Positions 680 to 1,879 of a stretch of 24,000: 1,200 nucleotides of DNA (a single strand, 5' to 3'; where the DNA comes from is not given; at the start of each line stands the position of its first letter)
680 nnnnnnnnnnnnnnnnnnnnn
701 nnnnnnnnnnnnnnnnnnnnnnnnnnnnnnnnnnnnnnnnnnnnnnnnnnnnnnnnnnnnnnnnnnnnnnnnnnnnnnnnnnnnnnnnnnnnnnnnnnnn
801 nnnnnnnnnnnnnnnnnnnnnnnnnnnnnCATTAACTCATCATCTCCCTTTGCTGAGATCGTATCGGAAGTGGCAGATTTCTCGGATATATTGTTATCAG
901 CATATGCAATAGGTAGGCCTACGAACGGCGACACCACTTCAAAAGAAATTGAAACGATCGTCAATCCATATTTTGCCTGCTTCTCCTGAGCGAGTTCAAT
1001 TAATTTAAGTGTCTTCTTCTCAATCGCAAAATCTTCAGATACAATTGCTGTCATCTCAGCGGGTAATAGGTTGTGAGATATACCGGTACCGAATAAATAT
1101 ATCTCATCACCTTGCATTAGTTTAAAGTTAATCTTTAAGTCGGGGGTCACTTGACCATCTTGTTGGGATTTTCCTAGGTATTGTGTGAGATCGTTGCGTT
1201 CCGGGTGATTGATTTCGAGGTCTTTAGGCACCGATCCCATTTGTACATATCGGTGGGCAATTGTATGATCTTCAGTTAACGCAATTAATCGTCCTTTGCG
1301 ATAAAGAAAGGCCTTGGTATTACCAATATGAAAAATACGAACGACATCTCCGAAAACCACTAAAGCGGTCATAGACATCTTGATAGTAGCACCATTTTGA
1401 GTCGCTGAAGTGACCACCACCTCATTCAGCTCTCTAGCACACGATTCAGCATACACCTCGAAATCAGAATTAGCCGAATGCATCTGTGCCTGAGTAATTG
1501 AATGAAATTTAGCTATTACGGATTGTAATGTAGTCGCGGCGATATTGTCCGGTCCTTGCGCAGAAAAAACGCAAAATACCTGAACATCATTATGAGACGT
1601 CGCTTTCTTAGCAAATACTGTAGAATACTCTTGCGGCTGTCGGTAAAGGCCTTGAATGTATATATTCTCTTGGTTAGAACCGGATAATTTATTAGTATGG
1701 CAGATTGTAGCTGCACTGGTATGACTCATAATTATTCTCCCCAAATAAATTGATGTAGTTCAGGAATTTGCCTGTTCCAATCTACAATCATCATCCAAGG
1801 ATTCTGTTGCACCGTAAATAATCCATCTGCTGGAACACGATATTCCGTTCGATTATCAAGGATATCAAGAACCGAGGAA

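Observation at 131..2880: Membrane PP2C-fold protein with all canonical metal-binding Asp positions replaced (predicted pseudophosphatase), fused to SH3b plus a Thr/Glu/Pro stalk and adjacent to an LCP ligase gene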

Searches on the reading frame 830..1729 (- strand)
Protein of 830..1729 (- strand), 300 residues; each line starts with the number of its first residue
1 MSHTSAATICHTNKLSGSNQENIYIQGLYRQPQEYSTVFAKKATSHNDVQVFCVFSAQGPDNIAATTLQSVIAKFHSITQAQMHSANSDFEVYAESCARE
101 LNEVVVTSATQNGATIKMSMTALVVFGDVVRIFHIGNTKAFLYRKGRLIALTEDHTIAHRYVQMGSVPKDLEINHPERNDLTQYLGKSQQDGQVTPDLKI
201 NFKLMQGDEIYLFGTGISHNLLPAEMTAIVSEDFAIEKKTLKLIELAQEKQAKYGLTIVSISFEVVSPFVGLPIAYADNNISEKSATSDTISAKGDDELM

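Call 35: search_protein_representatives(protein=window:830-1729:-)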
Query: 300 residues. Proteins with E-value up to 0.001 (for the whole library): 10579; up to 1e-10: 351; up to 1e-30: 23. The best 150 are listed.
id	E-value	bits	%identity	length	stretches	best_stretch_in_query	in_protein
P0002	2.7e-104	364.7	58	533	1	1-292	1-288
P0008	6.8e-67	242.1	42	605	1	1-288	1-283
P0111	3.1e-66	239.9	42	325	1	1-266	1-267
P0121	1.6e-61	224.5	42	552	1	1-267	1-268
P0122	3.2e-59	216.9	43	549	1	1-264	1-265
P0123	1.4e-54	201.7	38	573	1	1-285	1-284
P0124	9.5e-54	199.0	39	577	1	1-266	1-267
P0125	1.1e-52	195.6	39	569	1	1-284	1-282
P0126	2.3e-52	194.5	41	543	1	1-261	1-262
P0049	7.8e-52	192.7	38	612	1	1-283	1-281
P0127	1.0e-51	192.3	38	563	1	2-265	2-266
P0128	3.8e-51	190.5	39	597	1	1-283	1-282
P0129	7.1e-51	189.6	39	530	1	1-278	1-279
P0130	7.9e-50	186.1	40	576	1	1-269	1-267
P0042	5.8e-49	183.3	38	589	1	1-271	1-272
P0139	1.7e-28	116.2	31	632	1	5-264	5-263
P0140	3.9e-26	108.4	30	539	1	1-265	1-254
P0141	1.2e-21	93.7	25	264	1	6-261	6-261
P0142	2.9e-21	92.5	26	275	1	14-264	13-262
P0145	1.8e-19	86.6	23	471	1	8-262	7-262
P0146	4.0e-19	85.5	24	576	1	8-267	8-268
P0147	2.2e-18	83.1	23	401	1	9-259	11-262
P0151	1.9e-17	80.0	25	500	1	5-264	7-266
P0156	4.3e-17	78.8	26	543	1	10-259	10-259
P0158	7.6e-17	78.0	23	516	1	10-263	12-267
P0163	1.6e-16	76.9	22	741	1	10-267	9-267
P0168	9.2e-16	74.5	22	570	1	12-263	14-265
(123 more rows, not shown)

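Call 39: search_protein_families(library=pfam, proteins=[P0139, P0140, P0141, P0145, P0146, P0151, P0156, P0158, P0163, P0168], max_evalue=0.001)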
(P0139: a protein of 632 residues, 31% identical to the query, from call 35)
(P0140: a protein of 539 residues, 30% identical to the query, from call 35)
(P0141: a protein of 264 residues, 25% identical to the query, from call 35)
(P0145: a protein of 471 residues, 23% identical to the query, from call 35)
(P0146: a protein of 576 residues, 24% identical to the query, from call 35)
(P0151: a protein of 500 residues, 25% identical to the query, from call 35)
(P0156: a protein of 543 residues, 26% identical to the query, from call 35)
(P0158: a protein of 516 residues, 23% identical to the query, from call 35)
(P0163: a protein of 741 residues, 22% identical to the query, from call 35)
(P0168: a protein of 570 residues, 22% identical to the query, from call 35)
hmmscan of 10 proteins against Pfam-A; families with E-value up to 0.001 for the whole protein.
P0139 (632 aa): 0 families

P0140 (539 aa): 1 family
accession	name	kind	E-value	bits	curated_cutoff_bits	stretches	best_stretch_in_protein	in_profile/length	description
PF08239.17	SH3_3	-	2.1e-06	28.3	27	1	377-413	11-48/54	Bacterial SH3 domain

P0141 (264 aa): 3 families
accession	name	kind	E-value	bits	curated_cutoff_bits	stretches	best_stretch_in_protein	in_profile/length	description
PF00481.26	PP2C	-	4.8e-15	56.3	20.3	2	32-157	28-142/255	Protein phosphatase 2C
PF13672.11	PP2C_2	-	5.5e-10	39.6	24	1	41-231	18-189/209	Protein phosphatase 2C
PF07228.17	SpoIIE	-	6.7e-08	33.1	25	1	173-261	93-189/192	Stage II sporulation protein E (SpoIIE)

P0145 (471 aa): 3 families
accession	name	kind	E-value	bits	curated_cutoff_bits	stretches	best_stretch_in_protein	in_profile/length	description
PF13672.11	PP2C_2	-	6e-13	49.3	24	1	45-249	21-205/209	Protein phosphatase 2C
PF00481.26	PP2C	-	3e-12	47.2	20.3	1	9-256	6-255/255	Protein phosphatase 2C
PF07228.17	SpoIIE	-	6.5e-06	26.7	25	1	157-263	92-191/192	Stage II sporulation protein E (SpoIIE)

P0146 (576 aa): 3 families
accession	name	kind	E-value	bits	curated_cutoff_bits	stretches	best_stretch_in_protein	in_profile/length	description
PF00481.26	PP2C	-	6.7e-12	46.1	20.3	1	44-158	29-142/255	Protein phosphatase 2C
PF13672.11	PP2C_2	-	1e-10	42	24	1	43-231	18-188/209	Protein phosphatase 2C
PF07228.17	SpoIIE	-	6.1e-07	30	25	1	51-262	6-189/192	Stage II sporulation protein E (SpoIIE)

P0151 (500 aa): 4 families
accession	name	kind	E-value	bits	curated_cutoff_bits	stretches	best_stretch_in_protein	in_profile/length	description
PF13672.11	PP2C_2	-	1e-11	45.2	24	1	36-227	12-182/209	Protein phosphatase 2C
PF02368.24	Big_2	-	3.1e-11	43.5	22.8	2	410-479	9-79/79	Bacterial Ig-like domain (group 2)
PF00481.26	PP2C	-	4.6e-10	40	20.3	1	210-258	202-255/255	Protein phosphatase 2C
PF07228.17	SpoIIE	-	4.8e-07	30.3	25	1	182-264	100-190/192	Stage II sporulation protein E (SpoIIE)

P0156 (543 aa): 4 families
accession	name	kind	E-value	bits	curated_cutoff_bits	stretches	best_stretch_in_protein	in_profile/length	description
PF02368.24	Big_2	-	3.4e-18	65.8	22.8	2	403-463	8-69/79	Bacterial Ig-like domain (group 2)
PF00481.26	PP2C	-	3.6e-14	53.5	20.3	2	44-154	29-139/255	Protein phosphatase 2C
PF13672.11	PP2C_2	-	1.6e-11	44.6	24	1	50-225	25-182/209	Protein phosphatase 2C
PF07228.17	SpoIIE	-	4.1e-10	40.3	25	1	167-262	88-190/192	Stage II sporulation protein E (SpoIIE)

P0158 (516 aa): 4 families
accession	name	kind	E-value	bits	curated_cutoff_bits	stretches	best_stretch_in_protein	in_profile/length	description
PF00481.26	PP2C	-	1.4e-16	61.4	20.3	2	50-162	32-143/255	Protein phosphatase 2C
PF13672.11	PP2C_2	-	6.4e-11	42.6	24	1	52-232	24-189/209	Protein phosphatase 2C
PF02368.24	Big_2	-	6.8e-07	29.6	22.8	0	429-490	8-70/79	Bacterial Ig-like domain (group 2)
PF07228.17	SpoIIE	-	2.9e-06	27.8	25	1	100-253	43-174/192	Stage II sporulation protein E (SpoIIE)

P0163 (741 aa): 3 families
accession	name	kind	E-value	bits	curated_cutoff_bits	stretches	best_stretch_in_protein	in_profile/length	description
PF00481.26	PP2C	-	4.9e-14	53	20.3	1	25-158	22-143/255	Protein phosphatase 2C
PF13672.11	PP2C_2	-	1.3e-07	31.8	24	1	36-221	13-178/209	Protein phosphatase 2C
PF07228.17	SpoIIE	-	9.9e-05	22.8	25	0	51-263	7-191/192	Stage II sporulation protein E (SpoIIE)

P0168 (570 aa): 5 families
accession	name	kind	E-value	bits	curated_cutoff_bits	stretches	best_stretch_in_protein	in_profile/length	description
PF02368.24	Big_2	-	4.3e-18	65.5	22.8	2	415-488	2-77/79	Bacterial Ig-like domain (group 2)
PF00481.26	PP2C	-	2.2e-15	57.5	20.3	2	43-160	28-143/255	Protein phosphatase 2C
PF13672.11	PP2C_2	-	7.4e-15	55.5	24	1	37-233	12-183/209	Protein phosphatase 2C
PF07228.17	SpoIIE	-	2.6e-07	31.2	25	1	175-264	93-190/192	Stage II sporulation protein E (SpoIIE)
PF22359.2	Big-like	-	0.0003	21.4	27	0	455-491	11-47/48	Bacterial Ig-like domain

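Call 60: list_cluster_members(proteins=[P0139, P0140, P0141, P0142, P0145, P0146, P0151, P0156, P0163, P0168])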
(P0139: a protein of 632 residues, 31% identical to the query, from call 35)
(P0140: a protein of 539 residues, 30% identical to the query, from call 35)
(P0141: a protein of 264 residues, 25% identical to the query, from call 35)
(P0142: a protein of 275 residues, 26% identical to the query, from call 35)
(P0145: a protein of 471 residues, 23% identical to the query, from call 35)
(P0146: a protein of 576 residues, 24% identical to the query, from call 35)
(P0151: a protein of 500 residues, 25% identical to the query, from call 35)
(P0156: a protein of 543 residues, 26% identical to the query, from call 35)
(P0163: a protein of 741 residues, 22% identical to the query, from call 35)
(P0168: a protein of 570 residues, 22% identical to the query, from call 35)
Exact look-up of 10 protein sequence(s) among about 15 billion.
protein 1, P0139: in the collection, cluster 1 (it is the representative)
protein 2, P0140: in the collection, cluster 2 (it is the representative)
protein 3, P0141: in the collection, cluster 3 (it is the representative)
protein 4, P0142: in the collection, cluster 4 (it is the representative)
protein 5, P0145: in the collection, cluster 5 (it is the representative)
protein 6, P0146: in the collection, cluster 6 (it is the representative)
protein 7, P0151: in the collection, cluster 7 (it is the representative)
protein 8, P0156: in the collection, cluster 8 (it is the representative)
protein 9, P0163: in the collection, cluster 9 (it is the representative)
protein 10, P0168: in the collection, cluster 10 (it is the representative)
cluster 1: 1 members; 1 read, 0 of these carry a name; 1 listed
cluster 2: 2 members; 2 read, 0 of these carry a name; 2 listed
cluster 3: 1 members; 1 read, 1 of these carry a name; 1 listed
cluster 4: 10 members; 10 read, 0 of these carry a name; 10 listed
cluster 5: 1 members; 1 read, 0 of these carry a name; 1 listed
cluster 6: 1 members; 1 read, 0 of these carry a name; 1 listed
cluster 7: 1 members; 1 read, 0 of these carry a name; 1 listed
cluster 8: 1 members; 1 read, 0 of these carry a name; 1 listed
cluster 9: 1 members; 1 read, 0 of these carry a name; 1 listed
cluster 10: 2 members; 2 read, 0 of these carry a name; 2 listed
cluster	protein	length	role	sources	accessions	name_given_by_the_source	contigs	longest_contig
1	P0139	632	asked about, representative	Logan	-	-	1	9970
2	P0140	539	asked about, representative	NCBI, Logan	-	-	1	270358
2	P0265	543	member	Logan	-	-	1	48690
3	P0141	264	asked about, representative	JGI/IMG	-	serine/threonine protein phosphatase PrpC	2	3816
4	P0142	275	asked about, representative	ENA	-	-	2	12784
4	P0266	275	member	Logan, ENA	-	-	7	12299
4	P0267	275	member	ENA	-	-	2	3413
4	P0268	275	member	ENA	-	-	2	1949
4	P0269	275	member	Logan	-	-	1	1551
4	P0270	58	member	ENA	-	-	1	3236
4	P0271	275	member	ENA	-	-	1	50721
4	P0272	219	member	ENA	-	-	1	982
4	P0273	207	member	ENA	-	-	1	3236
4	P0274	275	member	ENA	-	-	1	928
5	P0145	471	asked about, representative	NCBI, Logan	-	-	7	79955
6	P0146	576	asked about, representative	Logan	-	-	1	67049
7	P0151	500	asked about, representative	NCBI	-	-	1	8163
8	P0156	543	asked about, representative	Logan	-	-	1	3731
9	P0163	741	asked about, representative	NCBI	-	-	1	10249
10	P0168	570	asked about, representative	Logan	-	-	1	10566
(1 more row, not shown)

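Call 61: find_encoding_contigs(protein=P0140, flank=6000, max_places=2)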
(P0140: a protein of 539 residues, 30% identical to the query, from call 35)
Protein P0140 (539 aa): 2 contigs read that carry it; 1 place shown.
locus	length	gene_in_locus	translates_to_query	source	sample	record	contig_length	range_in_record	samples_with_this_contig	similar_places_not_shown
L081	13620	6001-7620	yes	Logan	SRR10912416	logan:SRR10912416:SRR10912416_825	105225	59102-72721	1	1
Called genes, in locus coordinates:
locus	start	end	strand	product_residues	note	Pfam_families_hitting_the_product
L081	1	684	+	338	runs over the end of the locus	PF00814:TsaD, PF02543:Carbam_trans_N (faint), PF22521:HypF_C_2 (weak)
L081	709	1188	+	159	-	PF01668:SmpB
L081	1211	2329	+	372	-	PF00294:PfkB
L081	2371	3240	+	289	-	PF00535:Glycos_transf_2, PF10111:Glyco_tranf_2_2, PF13641:Glyco_tranf_2_3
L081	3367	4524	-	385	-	-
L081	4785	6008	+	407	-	PF03816:LytR_cpsA_psr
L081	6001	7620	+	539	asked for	PF08239:SH3_3 (weak)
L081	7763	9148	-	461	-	PF00696:AA_kinase, PF13840:ACT_7 (faint), PF01842:ACT (faint), PF22468:ACT_9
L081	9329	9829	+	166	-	PF09419:PGP_phosphatase, PF00702:Hydrolase, PF13419:HAD_2, PF13242:Hydrolase_like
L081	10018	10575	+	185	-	PF08207:EFP_N, PF01132:EFP, PF09285:Elong-fact-P_C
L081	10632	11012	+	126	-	PF03780:Asp23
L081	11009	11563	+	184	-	PF03780:Asp23 (weak)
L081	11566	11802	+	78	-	PF10031:DUF2273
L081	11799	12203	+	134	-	PF01029:NusB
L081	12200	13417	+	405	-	PF13742:tRNA_anti_2, PF01336:tRNA_anti-codon, PF02601:Exonuc_VII_L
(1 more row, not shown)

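Call 68: find_encoding_contigs(protein=P0145, flank=6000, max_places=2)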
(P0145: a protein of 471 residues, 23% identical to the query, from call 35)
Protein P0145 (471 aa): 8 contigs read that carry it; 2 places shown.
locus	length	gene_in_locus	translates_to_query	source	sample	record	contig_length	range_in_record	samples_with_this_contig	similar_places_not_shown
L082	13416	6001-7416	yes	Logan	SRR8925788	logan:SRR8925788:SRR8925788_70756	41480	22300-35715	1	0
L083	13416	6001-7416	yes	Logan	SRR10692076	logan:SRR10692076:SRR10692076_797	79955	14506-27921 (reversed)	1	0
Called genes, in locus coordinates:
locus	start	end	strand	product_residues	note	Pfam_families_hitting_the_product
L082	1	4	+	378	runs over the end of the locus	PF11258:DUF3048, PF17479:DUF3048_C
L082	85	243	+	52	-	PF00301:Rubredoxin, PF21349:RUBY_RBDX (faint)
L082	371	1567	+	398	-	PF19583:ODP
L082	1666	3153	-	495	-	PF01225:Mur_ligase, PF08245:Mur_ligase_M, PF02875:Mur_ligase_C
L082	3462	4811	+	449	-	PF03448:MgtE_N, PF00571:CBS, PF01769:MgtE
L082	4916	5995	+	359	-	PF03816:LytR_cpsA_psr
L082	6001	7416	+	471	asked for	PF00481:PP2C, PF13672:PP2C_2, PF07228:SpoIIE (faint)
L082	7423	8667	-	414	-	PF13793:Pribosyltran_N, PF00156:Pribosyltran, PF14572:Pribosyl_synth (weak)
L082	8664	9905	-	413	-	PF13793:Pribosyltran_N, PF00156:Pribosyltran, PF14572:Pribosyl_synth (weak)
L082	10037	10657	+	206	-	PF03193:RsgA_GTPase (weak), PF01926:MMR_HSR1, PF02421:FeoB_N, PF00009:GTP_EFTU (weak)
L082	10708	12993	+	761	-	PF13567:DUF4131, PF03772:Competence, PF00753:Lactamase_B, PF23023:Anti-Pycsar_Apyc1 (faint)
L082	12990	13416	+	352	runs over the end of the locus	PF06144:DNA_pol3_delta, PF21694:DNA_pol3_delta_C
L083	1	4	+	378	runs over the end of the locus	PF11258:DUF3048, PF17479:DUF3048_C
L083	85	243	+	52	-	PF00301:Rubredoxin, PF21349:RUBY_RBDX (faint)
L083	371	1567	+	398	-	PF19583:ODP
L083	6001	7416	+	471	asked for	PF00481:PP2C, PF13672:PP2C_2, PF07228:SpoIIE (faint)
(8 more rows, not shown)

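Call 69: find_encoding_contigs(protein=P0146, flank=6000, max_places=2)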
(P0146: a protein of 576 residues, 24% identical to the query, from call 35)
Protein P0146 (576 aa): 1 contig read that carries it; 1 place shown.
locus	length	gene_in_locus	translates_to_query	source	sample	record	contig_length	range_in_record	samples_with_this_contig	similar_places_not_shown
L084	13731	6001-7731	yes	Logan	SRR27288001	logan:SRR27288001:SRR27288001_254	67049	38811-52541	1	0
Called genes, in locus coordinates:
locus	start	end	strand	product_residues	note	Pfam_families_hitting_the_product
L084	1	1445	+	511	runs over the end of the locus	PF01171:ATP_bind_3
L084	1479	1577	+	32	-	-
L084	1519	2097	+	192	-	PF00156:Pribosyltran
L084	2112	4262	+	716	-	PF05496:RuvB_N (faint), PF00004:AAA, PF06068:TIP49 (faint), PF07728:AAA_5 (weak), PF17862:AAA_lid_3, PF01434:Peptidase_M41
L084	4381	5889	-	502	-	PF01225:Mur_ligase, PF08245:Mur_ligase_M, PF02875:Mur_ligase_C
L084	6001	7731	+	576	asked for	PF00481:PP2C (weak), PF07228:SpoIIE (weak), PF13672:PP2C_2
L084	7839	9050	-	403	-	PF13793:Pribosyltran_N, PF00156:Pribosyltran, PF14572:Pribosyl_synth (weak)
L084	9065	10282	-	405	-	PF13793:Pribosyltran_N, PF00156:Pribosyltran, PF14572:Pribosyl_synth (weak)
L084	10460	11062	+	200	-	PF03193:RsgA_GTPase (faint), PF00009:GTP_EFTU (faint), PF00350:Dynamin_N (faint), PF01926:MMR_HSR1, PF02421:FeoB_N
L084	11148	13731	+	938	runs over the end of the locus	PF13567:DUF4131, PF03772:Competence, PF00753:Lactamase_B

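Call 70: find_encoding_contigs(protein=P0168, flank=6000, max_places=2)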
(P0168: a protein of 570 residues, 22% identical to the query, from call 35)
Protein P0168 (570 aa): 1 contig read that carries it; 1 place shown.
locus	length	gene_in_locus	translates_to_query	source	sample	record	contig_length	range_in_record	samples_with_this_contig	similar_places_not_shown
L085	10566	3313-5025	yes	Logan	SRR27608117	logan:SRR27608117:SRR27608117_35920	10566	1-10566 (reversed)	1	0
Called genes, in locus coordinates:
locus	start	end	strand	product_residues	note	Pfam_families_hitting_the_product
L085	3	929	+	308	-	?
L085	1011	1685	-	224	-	PF04239:DUF421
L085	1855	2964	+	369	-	PF00149:Metallophos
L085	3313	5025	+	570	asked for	PF00481:PP2C, PF13672:PP2C_2, PF07228:SpoIIE (faint), PF02368:Big_2 (weak), PF26182:Ig_NUP210_5th (faint), PF02368:Big_2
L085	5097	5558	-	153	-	PF00075:RNase_H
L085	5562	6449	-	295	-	PF04854:DUF624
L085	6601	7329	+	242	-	PF00106:adh_short, PF01370:Epimerase (weak), PF08659:KR, PF13561:adh_short_C2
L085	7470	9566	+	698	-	PF25997:BSH_YhbJ (faint), PF26002:Beta-barrel_AprE (faint), PF25917:BSH_RND, PF25919:BSH_CusB (weak), PF25973:BSH_CzcB (weak), PF25917:BSH_RND, PF25973:BSH_CzcB, PF25990:Beta-barrel_YknX, +3 more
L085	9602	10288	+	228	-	PF00005:ABC_tran, PF02463:SMC_N (faint), PF13304:AAA_21 (faint)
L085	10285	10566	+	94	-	?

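Call 73: find_related_loci(query=A3, collection=metagenome_contigs, flank=5000)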
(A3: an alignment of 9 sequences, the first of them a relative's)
Query A3 (471 aa) in metagenome_contigs; peptide patterns used: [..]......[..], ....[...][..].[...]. (x = any residue, [..] = any of these).
600 stretches matched a pattern (row limit reached: there are more); 510 encode a relative of the query (tblastn E <= 1e-3); the best 80 are kept; 80 distinct loci.
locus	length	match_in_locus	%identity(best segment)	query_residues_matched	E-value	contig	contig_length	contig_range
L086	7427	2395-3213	41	5-279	2e-63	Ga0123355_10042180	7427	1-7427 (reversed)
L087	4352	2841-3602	41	4-261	9e-63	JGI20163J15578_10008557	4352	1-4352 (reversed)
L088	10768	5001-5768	42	1-265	1e-60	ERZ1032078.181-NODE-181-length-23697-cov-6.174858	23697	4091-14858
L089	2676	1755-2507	43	7-263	7e-61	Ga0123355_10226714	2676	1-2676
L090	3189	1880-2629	41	12-263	2e-60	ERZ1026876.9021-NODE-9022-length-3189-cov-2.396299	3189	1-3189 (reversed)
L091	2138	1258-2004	42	7-262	2e-61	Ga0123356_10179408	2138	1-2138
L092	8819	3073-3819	42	7-262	1e-57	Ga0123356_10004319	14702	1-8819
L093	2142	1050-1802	40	7-264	1e-58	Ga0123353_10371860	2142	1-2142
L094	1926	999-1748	39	7-263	6e-58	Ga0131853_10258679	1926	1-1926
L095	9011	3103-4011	38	7-315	6e-55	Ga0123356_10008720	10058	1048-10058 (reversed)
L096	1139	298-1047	39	7-263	2e-57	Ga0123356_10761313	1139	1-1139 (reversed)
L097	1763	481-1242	38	7-267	2e-55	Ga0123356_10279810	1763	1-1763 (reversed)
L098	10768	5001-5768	42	1-261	3e-53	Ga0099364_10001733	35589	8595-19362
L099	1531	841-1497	42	7-230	1e-54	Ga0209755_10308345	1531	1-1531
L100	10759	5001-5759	38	5-265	7e-52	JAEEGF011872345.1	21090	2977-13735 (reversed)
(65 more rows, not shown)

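Call 76: find_homologous_proteins(query=P0145, max_evalue=1e-30)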
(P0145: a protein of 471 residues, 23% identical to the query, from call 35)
Query P0145 (471 aa): 335 proteins with E <= 1e-30 among 8000 candidates; the best 120 are listed.
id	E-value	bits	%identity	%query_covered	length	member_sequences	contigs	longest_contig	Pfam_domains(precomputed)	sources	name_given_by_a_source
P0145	0.0e+0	1032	100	100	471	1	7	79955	PF13672.12,PF00481.27,PF07228.18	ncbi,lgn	-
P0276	4.6e-209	713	71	100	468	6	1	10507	PF13672.12,PF00481.27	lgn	-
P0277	9.6e-205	699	69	100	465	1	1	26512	PF13672.12,PF00481.27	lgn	-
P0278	1.3e-196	672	69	100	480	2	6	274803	PF13672.12,PF00481.27,PF07228.18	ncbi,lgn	-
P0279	2.3e-176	605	63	100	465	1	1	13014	PF13672.12,PF00481.27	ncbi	-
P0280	3.7e-95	337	40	100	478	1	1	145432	PF13672.12,PF00481.27,PF07228.18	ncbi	-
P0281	7.6e-90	320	38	100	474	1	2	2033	PF13672.12,PF00481.27,PF07228.18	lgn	-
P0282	7.6e-90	320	45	82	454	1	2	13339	PF13672.12,PF00481.27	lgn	-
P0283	1.3e-89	319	38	100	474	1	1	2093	PF13672.12,PF00481.27,PF07228.18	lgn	-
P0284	2.5e-88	315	37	99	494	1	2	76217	PF13672.12,PF00481.27,PF07228.18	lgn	-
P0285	3.2e-88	315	42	83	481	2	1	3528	PF13672.12,PF00481.27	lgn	-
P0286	3.9e-87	311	38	100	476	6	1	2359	PF13672.12,PF00481.27,PF07228.18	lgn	-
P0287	4.8e-87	311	37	100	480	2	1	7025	PF13672.12,PF00481.27,PF07228.18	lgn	-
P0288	1.5e-82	296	51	57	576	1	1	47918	PF13672.12,PF00481.27,PF07228.18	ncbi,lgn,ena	-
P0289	2.8e-82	295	51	57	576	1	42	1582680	PF13672.12,PF00481.27,PF07228.18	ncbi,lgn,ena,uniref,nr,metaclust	ncbi:PP2C family protein-serine/threonine phosphatase [Amygdalobacter nucleatus]|uniref:Protein phos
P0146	1.0e-81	293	51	57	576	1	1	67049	PF13672.12,PF00481.27,PF07228.18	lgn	-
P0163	4.3e-77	278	47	57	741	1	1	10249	PF13672.12,PF00481.27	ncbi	-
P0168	9.3e-58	214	39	53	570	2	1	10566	PF13672.12,PF26182.1,PF02368.25,PF00481.27,PF07228.18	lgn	-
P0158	1.2e-52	197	40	53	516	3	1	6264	PF13672.12,PF02368.25,PF00481.27,PF07228.18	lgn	-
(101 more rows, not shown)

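Call 77: find_encoding_contigs(protein=P0280, flank=5000, max_places=1)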
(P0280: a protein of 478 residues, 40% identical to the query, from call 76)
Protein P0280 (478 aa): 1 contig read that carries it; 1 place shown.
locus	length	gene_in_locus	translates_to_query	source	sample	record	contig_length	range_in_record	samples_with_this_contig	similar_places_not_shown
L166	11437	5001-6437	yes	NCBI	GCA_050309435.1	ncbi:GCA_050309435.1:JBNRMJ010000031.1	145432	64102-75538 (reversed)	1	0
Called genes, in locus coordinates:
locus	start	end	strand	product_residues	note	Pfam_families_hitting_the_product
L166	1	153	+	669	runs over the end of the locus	PF06480:FtsH_ext, PF00004:AAA, PF07728:AAA_5 (faint), PF17862:AAA_lid_3, PF01434:Peptidase_M41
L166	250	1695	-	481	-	PF01225:Mur_ligase, PF08245:Mur_ligase_M, PF02875:Mur_ligase_C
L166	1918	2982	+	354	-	PF00266:Aminotran_5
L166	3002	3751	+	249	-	PF12804:NTP_transf_3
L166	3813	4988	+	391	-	PF03816:LytR_cpsA_psr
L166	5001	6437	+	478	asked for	PF00481:PP2C, PF07228:SpoIIE (faint), PF13672:PP2C_2 (weak)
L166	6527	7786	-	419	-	PF13793:Pribosyltran_N, PF00156:Pribosyltran, PF14572:Pribosyl_synth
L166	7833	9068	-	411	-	PF13793:Pribosyltran_N, PF00156:Pribosyltran, PF14572:Pribosyl_synth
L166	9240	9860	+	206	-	PF03193:RsgA_GTPase (faint), PF02421:FeoB_N, PF01926:MMR_HSR1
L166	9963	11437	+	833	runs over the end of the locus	PF13567:DUF4131, PF03772:Competence, PF00753:Lactamase_B, PF12706:Lactamase_B_2 (weak)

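Call 78: find_encoding_contigs(protein=P0284, flank=5000, max_places=1)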
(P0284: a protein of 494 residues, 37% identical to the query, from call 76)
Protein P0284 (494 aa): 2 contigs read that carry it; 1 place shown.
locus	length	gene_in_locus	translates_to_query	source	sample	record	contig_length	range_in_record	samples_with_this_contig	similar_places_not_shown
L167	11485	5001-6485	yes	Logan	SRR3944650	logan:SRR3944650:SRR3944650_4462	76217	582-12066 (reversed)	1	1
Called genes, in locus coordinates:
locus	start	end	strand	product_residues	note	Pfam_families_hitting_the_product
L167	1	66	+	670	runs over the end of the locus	PF06480:FtsH_ext, PF00004:AAA, PF07728:AAA_5 (faint), PF17862:AAA_lid_3, PF01434:Peptidase_M41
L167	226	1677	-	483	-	PF01225:Mur_ligase, PF08245:Mur_ligase_M, PF02875:Mur_ligase_C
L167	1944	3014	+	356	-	PF00266:Aminotran_5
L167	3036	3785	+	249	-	PF12804:NTP_transf_3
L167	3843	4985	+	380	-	PF03816:LytR_cpsA_psr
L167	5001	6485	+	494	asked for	PF00481:PP2C, PF07228:SpoIIE (faint), PF13672:PP2C_2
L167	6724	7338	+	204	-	-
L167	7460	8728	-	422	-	PF13793:Pribosyltran_N, PF00156:Pribosyltran, PF14572:Pribosyl_synth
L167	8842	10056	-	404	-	PF13793:Pribosyltran_N, PF00156:Pribosyltran, PF14572:Pribosyl_synth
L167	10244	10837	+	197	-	PF03193:RsgA_GTPase (weak), PF00350:Dynamin_N (faint), PF01926:MMR_HSR1, PF02421:FeoB_N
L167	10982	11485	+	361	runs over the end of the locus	?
